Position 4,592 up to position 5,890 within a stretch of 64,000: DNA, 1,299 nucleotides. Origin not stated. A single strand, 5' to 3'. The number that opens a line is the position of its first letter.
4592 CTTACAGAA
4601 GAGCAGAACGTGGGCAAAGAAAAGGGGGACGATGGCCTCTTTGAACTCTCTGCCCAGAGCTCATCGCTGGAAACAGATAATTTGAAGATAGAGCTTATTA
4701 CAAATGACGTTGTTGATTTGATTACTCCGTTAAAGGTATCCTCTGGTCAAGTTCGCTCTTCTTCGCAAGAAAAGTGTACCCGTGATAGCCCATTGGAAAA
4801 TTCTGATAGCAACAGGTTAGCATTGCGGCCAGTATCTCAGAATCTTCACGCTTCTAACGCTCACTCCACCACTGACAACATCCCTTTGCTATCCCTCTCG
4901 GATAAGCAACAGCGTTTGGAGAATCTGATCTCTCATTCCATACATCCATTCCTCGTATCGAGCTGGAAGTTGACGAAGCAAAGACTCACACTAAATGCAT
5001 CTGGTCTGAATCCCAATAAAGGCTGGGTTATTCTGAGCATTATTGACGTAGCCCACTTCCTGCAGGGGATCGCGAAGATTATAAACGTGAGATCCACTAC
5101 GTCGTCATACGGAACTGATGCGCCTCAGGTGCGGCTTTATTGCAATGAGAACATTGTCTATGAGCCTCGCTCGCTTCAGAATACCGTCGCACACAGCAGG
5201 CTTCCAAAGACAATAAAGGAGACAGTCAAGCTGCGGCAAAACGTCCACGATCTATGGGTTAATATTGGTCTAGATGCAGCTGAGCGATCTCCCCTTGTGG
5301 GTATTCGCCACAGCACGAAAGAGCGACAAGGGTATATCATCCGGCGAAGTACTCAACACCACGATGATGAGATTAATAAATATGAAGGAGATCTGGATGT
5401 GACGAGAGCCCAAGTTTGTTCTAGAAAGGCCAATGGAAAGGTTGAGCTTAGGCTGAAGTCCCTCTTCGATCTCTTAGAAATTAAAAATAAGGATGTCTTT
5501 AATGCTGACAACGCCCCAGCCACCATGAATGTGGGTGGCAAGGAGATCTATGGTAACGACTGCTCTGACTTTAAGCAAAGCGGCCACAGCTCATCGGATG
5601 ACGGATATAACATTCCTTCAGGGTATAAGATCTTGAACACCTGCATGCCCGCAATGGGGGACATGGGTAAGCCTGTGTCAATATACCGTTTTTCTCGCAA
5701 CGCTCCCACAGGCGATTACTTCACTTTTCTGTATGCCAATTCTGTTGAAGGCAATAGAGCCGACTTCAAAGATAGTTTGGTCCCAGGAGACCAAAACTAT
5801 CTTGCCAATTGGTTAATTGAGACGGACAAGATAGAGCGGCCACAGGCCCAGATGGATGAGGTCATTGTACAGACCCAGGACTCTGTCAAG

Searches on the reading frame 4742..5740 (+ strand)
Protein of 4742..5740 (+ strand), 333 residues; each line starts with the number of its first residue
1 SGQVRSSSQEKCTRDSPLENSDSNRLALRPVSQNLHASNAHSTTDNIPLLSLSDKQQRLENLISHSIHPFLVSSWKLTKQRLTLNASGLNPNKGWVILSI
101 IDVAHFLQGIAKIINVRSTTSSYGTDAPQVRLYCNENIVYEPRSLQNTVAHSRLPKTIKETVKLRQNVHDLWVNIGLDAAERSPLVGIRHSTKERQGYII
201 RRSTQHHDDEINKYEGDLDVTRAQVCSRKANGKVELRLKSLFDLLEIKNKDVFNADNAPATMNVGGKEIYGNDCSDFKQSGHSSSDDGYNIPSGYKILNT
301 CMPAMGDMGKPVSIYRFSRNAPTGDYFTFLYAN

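Call 18: search_protein_families(library=pfam, proteins=[window:4742-5740:+], max_evalue=10)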
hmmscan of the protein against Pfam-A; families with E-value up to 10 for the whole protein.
window:4742-5740:+ (333 aa): 0 families

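Call 22: search_protein_families(library=ncbifam, proteins=[window:4742-5740:+], max_evalue=10)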
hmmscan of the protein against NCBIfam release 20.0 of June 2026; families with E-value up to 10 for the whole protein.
window:4742-5740:+ (333 aa): 0 families
